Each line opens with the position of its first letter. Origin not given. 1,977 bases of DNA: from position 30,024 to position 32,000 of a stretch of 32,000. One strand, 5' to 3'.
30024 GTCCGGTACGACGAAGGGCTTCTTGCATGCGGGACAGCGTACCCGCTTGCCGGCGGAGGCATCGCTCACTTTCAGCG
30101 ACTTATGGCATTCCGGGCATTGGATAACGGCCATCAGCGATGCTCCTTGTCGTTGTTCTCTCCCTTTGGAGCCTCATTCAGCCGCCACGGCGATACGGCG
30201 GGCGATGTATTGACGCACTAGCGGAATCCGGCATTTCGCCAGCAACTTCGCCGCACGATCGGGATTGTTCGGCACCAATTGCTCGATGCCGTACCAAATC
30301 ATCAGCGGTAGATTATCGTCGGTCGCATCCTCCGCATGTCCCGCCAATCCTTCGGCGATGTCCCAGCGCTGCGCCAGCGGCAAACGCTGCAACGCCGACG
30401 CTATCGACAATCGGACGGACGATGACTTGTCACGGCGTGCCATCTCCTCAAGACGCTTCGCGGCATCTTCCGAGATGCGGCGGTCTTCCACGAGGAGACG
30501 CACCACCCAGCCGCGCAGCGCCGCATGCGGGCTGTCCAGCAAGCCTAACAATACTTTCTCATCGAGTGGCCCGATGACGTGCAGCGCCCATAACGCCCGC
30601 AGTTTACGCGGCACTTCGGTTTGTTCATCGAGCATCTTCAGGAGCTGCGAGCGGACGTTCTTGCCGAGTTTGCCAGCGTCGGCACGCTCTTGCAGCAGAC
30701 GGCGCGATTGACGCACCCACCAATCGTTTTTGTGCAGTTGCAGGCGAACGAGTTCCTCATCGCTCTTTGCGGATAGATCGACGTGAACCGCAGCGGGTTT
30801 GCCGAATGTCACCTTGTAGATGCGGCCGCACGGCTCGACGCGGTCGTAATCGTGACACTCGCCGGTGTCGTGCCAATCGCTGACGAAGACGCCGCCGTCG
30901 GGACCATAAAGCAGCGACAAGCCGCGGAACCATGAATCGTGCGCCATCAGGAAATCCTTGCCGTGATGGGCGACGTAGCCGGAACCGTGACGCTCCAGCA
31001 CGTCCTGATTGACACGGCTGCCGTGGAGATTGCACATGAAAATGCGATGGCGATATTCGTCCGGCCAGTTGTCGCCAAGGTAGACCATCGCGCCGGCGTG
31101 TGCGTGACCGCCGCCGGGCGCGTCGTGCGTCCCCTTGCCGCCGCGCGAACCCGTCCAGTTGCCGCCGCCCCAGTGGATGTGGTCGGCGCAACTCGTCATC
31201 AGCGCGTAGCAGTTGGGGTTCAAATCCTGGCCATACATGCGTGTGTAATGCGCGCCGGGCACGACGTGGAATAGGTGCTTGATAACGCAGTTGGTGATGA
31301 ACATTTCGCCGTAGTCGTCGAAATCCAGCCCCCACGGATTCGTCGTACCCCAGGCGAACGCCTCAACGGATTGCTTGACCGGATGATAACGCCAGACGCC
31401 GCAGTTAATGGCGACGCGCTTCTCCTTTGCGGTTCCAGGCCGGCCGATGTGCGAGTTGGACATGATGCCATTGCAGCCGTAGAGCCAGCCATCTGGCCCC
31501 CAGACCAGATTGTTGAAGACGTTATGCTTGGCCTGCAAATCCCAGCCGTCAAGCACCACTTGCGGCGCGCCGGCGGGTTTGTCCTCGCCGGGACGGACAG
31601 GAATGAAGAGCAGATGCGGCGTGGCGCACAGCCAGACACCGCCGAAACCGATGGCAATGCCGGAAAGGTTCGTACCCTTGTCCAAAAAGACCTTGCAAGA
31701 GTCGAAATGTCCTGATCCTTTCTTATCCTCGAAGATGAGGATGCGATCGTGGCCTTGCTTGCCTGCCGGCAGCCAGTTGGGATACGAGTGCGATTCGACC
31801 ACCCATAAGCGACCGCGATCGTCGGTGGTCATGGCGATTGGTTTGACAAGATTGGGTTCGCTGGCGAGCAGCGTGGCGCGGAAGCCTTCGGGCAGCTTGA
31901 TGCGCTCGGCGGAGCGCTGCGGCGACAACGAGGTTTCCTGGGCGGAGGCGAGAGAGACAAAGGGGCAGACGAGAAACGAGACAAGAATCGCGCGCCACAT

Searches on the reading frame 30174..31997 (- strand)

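Call 11: search_protein_families(library=pfam, proteins=[window:30174-31997:-], max_evalue=0.001)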
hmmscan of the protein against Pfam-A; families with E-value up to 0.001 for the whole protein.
window:30174-31997:- (607 aa): 1 family
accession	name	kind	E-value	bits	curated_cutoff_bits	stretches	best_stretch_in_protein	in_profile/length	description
PF23500.1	DUF7133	-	2.8e-63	215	27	1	25-377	1-349/385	Domain of unknown function (DUF7133)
